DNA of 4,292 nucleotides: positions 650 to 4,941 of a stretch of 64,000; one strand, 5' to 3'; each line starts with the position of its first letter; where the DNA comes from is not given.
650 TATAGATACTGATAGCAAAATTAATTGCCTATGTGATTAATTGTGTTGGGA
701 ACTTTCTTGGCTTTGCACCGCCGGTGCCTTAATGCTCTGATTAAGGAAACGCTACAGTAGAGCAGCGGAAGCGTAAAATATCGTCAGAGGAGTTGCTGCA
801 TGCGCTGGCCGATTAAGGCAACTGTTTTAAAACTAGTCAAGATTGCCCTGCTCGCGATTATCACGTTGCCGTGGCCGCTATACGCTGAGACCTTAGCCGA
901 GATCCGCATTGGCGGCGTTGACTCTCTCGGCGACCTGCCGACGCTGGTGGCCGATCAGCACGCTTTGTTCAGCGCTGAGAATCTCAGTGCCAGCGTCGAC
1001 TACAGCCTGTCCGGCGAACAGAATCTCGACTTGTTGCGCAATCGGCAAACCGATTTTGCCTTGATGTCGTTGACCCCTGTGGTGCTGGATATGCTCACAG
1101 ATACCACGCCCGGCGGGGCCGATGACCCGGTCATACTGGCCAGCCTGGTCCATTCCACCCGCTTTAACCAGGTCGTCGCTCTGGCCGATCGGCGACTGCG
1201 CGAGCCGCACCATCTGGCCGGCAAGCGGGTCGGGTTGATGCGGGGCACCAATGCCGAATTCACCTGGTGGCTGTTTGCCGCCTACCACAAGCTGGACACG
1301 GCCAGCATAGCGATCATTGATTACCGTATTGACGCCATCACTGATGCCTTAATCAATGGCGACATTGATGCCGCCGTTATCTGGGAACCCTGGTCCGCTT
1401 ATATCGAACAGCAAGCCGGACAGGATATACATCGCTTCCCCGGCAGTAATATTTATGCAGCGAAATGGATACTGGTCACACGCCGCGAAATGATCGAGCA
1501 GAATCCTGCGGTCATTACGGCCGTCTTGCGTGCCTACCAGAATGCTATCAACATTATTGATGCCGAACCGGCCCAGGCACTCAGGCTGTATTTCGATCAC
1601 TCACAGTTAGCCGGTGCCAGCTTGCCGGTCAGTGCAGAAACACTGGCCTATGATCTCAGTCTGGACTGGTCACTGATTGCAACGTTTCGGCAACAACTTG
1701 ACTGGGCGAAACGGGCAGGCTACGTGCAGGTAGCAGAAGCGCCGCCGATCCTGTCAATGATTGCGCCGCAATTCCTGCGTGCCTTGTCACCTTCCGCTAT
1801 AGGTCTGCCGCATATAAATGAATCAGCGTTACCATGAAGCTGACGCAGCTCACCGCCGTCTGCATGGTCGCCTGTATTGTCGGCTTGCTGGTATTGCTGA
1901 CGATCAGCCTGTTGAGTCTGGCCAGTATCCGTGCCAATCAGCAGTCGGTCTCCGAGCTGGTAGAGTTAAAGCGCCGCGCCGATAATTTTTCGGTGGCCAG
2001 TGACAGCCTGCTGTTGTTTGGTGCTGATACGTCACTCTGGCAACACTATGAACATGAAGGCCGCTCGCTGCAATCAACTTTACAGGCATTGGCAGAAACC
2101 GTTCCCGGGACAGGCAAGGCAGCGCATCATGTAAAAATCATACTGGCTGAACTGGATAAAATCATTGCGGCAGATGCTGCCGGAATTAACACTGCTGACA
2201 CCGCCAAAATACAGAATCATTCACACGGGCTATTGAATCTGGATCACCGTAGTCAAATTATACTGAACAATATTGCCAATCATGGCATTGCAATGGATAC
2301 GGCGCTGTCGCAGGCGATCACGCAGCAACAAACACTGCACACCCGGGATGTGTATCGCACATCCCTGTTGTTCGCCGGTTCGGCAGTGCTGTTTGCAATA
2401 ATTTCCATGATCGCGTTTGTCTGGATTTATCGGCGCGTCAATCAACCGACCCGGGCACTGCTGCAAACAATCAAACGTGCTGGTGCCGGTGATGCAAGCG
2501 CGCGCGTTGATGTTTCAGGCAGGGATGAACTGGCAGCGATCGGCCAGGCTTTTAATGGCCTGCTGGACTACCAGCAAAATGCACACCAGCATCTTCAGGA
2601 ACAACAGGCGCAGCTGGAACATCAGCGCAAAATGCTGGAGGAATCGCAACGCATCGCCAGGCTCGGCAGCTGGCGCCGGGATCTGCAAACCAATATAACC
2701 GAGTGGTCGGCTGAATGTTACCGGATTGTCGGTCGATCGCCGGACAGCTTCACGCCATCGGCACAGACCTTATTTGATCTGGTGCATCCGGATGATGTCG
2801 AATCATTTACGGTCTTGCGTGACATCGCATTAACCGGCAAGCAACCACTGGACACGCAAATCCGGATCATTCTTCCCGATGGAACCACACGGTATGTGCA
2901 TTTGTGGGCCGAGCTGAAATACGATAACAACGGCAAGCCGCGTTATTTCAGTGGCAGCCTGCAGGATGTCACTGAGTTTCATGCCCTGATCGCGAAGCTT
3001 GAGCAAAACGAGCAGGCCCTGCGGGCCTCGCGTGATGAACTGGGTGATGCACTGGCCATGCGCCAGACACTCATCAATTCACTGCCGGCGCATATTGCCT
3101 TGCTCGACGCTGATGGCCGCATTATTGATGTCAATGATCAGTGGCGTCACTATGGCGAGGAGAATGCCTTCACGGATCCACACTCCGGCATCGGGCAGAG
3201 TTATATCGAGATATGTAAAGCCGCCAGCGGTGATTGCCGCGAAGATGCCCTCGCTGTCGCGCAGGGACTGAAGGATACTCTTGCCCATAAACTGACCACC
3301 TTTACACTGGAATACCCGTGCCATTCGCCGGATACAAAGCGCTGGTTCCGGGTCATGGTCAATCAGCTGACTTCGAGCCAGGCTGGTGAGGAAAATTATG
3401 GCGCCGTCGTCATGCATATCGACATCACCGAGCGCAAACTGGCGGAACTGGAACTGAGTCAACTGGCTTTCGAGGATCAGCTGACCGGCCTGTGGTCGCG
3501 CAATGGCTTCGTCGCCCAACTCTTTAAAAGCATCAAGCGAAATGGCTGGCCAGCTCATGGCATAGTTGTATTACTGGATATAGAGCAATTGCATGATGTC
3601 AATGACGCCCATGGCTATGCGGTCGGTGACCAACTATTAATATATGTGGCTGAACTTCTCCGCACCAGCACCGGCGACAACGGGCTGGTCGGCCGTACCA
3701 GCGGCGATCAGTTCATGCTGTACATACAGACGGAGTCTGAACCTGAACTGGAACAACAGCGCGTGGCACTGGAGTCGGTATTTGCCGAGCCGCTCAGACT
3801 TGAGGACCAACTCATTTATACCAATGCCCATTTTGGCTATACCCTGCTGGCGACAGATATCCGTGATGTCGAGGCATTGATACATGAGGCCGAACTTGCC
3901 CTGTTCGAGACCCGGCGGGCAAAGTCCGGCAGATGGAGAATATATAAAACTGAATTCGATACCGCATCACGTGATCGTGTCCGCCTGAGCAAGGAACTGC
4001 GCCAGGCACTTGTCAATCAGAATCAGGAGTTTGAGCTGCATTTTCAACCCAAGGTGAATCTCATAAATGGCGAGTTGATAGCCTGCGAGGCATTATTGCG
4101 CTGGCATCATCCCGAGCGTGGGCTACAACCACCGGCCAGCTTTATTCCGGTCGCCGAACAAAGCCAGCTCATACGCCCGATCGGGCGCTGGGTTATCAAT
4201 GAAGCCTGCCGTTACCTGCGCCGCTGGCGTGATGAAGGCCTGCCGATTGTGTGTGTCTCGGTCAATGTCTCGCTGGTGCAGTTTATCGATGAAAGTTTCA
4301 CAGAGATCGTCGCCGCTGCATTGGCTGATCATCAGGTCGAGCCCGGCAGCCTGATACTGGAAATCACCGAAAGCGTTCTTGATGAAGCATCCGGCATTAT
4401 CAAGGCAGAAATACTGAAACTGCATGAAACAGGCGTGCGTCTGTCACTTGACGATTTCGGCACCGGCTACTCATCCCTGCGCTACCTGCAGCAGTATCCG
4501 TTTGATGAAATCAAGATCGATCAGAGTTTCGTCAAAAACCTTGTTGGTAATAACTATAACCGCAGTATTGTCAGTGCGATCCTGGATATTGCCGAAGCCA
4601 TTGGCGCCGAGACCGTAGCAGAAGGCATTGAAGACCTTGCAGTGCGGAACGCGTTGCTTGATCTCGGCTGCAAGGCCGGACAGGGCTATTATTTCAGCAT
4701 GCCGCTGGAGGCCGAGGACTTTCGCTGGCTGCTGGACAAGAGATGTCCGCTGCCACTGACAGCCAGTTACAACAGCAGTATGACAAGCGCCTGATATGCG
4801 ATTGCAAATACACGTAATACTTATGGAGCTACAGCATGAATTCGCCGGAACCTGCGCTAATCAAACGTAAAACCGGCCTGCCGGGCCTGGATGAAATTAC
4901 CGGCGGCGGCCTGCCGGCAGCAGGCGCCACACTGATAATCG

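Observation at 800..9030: kaiC-kaiB module embedded in c-di-GMP signalling genes instead of next to a histidine kinase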

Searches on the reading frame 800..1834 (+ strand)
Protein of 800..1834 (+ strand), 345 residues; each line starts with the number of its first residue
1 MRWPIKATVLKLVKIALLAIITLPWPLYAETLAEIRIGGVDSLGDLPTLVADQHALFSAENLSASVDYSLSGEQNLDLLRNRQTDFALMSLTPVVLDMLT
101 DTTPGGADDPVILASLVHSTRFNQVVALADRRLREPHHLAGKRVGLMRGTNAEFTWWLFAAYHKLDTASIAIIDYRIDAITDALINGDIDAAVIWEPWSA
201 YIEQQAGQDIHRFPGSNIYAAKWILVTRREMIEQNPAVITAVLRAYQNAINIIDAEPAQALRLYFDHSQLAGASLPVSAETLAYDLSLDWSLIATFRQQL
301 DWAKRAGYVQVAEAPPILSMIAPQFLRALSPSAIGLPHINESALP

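Call 8: search_protein_families(library=pfam, proteins=[window:800-1834:+], max_evalue=0.01)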
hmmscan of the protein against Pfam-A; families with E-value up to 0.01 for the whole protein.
window:800-1834:+ (345 aa): 3 families
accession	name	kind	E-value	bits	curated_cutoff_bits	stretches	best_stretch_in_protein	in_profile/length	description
PF09084.16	NMT1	-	3.6e-17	63.4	20.5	1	47-260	6-216/216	NMT1/THI5 like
PF13379.11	NMT1_2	-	1e-10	42.3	24.7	1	32-258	5-242/252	NMT1-like family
PF16868.10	NMT1_3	-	0.006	16.7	27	1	58-211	27-185/289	NMT1-like family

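Call 9: search_protein_families(library=ncbifam, proteins=[window:800-1834:+], max_evalue=0.001)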
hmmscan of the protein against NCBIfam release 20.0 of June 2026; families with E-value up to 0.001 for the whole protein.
window:800-1834:+ (345 aa): 5 families
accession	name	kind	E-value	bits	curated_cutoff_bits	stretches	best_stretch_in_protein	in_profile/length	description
TIGR01728.1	SsuA_fam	subfamily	1.2e-21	77.2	163.5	1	35-276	1-239/290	aliphatic sulfonate ABC transporter substrate-binding protein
TIGR01729.1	taurine_ABC_bnd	equivalog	4.6e-07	29.6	304.25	1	129-257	88-217/300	taurine ABC transporter substrate-binding protein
NF008553.0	PRK11480.1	equivalog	7.1e-06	25.4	490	1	128-271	109-253/320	taurine ABC transporter substrate-binding protein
NF008588.0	PRK11553.1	subfamily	1.2e-05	24.4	299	1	138-270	126-257/319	aliphatic sulfonate ABC transporter substrate-binding protein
NF040735.1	SBP_SaoX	equivalog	1.5e-05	24.3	300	1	110-267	70-232/330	ABC transporter substrate-binding subunit SaoX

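Call 71: search_solved_structures(query=window:800-1834:+, max_evalue=0.001)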
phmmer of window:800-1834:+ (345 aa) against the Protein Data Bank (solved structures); distinct sequences matched with E-value up to 0.001: 1.
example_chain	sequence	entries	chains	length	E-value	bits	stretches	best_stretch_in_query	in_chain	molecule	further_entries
6ssy_A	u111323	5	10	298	0.00096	21.7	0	117-257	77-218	Taurine-binding periplasmic protein | Taurine ABC transporter substrate-binding protein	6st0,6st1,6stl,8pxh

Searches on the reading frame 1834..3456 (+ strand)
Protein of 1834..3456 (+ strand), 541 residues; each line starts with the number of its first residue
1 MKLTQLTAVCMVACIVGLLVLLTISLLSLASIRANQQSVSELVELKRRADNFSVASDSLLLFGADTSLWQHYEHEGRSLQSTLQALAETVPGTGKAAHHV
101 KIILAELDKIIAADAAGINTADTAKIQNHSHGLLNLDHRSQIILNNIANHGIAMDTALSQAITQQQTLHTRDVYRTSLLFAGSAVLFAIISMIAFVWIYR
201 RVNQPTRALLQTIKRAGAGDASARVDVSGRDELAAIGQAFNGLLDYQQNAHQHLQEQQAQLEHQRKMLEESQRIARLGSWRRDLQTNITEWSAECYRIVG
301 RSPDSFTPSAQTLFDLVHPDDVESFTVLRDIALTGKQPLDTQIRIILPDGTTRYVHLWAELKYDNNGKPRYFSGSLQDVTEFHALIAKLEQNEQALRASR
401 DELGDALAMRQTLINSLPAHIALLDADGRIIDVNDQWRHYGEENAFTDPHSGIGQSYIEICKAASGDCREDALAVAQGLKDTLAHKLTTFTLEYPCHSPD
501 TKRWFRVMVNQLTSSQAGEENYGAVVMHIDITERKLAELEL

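Call 37: search_protein_families(library=pfam, alignment_id=A2, max_evalue=0.001)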
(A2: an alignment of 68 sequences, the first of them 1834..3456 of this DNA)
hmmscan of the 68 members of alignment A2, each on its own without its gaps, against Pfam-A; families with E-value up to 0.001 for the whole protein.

A. member 1, window:1834-3456:+ (541 aa): 5 families
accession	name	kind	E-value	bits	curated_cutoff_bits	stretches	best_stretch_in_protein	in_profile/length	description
PF08447.18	PAS_3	-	2.9e-15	56.8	25.6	1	289-374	2-87/89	PAS fold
PF00989.32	PAS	-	1.6e-14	54.3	22.6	1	278-379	13-113/113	PAS fold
PF00672.30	HAMP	-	1.3e-10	41.9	25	1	197-245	1-49/53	HAMP domain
PF08448.16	PAS_4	-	1.6e-09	38.4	23.1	1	415-535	2-109/110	PAS fold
PF13426.13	PAS_9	-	0.0002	22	27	0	290-381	15-103/103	PAS domain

B. families by the number of members that match (of 68 scanned): 14 families
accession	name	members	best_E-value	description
PF08448.16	PAS_4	65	5.7e-59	PAS fold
PF00989.32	PAS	49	1.4e-38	PAS fold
PF13426.13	PAS_9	48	1e-44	PAS domain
PF08447.18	PAS_3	47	1.3e-42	PAS fold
PF13188.13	PAS_8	45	1.1e-24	PAS domain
PF00672.30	HAMP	41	1.6e-16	HAMP domain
PF12860.13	PAS_7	20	9.1e-13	PAS fold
PF13596.12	PAS_10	8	3.6e-07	PAS domain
PF01590.32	GAF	3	6.3e-15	GAF domain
PF13185.12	GAF_2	2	4.5e-15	GAF domain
PF00571.33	CBS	2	1.5e-12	CBS domain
PF13492.12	GAF_3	1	2e-08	GAF domain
PF24820.1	Diguanyl_cycl_sensor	1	7.8e-06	Diguanylate cyclase-like sensor domain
PF00435.27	Spectrin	1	0.00055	Spectrin repeat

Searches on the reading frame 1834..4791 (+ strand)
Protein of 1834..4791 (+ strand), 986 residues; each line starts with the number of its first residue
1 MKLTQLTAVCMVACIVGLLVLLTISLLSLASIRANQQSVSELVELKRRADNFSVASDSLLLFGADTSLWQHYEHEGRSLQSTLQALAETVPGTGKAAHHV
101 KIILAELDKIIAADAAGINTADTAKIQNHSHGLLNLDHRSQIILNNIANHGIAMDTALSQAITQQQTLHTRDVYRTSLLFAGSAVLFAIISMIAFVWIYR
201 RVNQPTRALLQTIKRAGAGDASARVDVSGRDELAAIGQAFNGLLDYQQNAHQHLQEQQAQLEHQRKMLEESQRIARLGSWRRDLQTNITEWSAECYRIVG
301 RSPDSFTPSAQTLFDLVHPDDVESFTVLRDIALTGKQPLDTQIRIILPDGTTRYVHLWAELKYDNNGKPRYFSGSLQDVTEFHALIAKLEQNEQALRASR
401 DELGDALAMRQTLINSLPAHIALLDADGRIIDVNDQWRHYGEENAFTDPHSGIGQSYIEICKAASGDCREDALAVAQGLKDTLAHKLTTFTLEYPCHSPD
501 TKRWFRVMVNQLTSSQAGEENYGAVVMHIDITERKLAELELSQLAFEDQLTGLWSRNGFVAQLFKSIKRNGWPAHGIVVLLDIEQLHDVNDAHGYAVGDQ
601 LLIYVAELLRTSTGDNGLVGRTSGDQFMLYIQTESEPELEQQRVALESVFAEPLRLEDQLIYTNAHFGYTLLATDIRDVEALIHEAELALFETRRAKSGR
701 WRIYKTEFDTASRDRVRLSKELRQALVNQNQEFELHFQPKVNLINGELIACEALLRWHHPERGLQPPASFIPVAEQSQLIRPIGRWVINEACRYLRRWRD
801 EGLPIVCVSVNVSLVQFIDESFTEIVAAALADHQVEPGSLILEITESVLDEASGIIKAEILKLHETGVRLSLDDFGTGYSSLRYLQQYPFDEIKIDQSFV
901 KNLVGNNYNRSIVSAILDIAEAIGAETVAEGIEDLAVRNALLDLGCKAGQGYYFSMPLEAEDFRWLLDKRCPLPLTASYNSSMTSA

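Call 8: search_protein_families(library=pfam, proteins=[window:1834-4791:+], max_evalue=0.01)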
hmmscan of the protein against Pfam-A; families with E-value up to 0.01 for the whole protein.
window:1834-4791:+ (986 aa): 8 families
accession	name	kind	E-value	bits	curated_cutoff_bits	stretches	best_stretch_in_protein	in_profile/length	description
PF00563.25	EAL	-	1.6e-71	240.9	31.3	1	720-957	2-236/236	EAL domain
PF00990.26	GGDEF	-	1.9e-24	86.7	23.8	1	546-698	2-159/161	Diguanylate cyclase, GGDEF domain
PF08447.18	PAS_3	-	4.5e-15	56.1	25.6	1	289-374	2-87/89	PAS fold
PF00989.32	PAS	-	1.8e-13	50.9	22.6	1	278-379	13-113/113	PAS fold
PF00672.30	HAMP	-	2.5e-10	41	25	1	197-245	1-49/53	HAMP domain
PF08448.16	PAS_4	-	6.8e-09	36.4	23.1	1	415-535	2-109/110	PAS fold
PF13426.13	PAS_9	-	0.00091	19.9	27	0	290-381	15-103/103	PAS domain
PF13188.13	PAS_8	-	0.0044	17.3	21.8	0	411-439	4-32/65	PAS domain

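Call 9: search_protein_families(library=ncbifam, proteins=[window:1834-4791:+], max_evalue=0.001)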
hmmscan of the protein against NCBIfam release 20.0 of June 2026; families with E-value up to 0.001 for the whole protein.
window:1834-4791:+ (986 aa): 47 families (the best 25 are shown)
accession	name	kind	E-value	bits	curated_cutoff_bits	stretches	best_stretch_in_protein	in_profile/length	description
NF045675.1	PhdiestaseDibA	equivalog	2.4e-103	346.6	980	1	521-965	181-623/623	phosphodiesterase DibA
NF007474.0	PRK10060.1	equivalog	2.6e-96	323.3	782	1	402-969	105-657/663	cyclic di-GMP phosphodiesterase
NF053781.1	cdiGMPphdstlr2612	equivalog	3.2e-96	323.2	1600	1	247-969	575-1267/1268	Tlr1612 family c-di-GMP phosphodiesterase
NF052458.1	PhdiestGepA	equivalog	2.1e-90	304.1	1200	1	542-963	423-837/840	phosphodiesterase GepA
NF008467.0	PRK11359.1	equivalog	3e-86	290.1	857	1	534-965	365-791/800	oxygen-sensing cyclic-di-GMP phosphodiesterase DosP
NF008807.1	PRK11829.1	equivalog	8e-69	232.4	733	1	533-964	228-659/670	biofilm formation regulator HmsP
NF007298.0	PRK09776.1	equivalog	1.2e-66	225.4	1135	2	520-955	659-1094/1111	diguanylate cyclase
NF052596.1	RR_EAL_PvrR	equivalog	5.8e-45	153.6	580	1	718-971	143-393/398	response regulator cyclic di-GMP phosphodiesterase PvrR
NF007839.0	PRK10551.1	equivalog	5e-42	144.1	461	1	717-967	263-510/518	cyclic di-GMP phosphodiesterase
NF045673.1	c-di-GMPRcptLapD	equivalog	1.3e-34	119.6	1020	1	540-957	231-644/647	cyclic di-GMP receptor LapD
NF008281.1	PRK11059.1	equivalog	4.9e-31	107.7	663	1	545-959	221-631/633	RNase E specificity factor CsrD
NF007423.1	PRK09966.1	equivalog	2.4e-25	89.3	325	2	540-692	234-388/390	diguanylate cyclase DgcN/YfiN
NF052265.1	EAL_dom_RimA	equivalog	5.4e-20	71.7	430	1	833-958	109-234/248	S6 modification regulatory phosphodiesterase RimA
TIGR00254.1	GGDEF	domain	3.8e-17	62.5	37.4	1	542-701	2-164/168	diguanylate cyclase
NF007380.0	PRK09894.1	equivalog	1.7e-16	60.4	256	1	545-704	129-285/296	diguanylate cyclase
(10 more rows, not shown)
